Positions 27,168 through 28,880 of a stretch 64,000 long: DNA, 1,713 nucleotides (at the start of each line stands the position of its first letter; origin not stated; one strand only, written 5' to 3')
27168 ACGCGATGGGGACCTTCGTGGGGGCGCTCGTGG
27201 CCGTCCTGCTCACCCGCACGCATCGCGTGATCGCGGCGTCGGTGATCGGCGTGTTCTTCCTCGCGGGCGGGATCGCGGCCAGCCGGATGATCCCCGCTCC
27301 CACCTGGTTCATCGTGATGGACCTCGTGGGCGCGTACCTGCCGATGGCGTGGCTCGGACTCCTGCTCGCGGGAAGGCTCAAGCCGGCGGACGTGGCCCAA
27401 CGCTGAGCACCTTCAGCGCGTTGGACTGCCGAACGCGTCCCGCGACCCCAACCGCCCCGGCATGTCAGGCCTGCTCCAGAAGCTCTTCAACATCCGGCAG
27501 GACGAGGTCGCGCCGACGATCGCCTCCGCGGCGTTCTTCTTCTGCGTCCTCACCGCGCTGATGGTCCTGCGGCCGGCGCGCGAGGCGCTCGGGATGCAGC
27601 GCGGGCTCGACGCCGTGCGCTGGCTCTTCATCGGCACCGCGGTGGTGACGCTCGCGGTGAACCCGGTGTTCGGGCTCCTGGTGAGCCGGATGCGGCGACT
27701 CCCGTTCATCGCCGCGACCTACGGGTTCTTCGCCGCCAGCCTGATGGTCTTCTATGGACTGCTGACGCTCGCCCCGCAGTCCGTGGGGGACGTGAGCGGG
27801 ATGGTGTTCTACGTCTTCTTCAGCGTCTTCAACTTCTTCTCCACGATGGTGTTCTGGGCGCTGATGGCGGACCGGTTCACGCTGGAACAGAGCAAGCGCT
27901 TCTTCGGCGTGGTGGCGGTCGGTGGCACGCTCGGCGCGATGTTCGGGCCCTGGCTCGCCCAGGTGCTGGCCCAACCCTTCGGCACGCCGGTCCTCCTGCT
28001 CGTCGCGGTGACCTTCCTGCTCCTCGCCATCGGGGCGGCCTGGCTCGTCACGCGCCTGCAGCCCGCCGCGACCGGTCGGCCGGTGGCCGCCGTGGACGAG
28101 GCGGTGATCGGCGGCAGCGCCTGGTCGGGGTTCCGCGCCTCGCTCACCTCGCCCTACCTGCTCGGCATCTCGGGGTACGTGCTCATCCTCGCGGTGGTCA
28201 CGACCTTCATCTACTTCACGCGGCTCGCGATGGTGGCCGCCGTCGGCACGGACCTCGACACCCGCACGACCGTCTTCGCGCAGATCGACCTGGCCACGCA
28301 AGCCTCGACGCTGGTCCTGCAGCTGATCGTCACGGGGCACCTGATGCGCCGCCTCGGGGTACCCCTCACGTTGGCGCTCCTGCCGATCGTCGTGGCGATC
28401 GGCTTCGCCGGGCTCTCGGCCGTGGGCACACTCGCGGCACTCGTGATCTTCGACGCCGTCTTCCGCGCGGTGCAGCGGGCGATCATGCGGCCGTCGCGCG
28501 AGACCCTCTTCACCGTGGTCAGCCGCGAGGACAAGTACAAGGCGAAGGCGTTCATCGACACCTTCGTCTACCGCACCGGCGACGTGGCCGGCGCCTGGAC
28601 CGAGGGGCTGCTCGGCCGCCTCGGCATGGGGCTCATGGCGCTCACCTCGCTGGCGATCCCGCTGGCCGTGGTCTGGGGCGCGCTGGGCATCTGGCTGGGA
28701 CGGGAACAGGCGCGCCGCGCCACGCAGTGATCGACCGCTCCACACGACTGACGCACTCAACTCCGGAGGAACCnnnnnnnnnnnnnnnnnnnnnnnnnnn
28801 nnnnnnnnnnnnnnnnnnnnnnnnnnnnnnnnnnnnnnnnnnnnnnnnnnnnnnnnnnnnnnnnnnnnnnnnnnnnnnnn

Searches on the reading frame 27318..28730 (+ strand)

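Call 75: search_protein_families(library=pfam, proteins=[window:27318-28730:+], max_evalue=0.0001)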
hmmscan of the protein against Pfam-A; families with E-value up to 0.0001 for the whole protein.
window:27318-28730:+ (470 aa): 1 family
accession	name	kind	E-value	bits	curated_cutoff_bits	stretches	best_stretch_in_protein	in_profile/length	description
PF07690.21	MFS_1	-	7.9e-10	38.6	33.4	1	72-377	6-303/347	Major Facilitator Superfamily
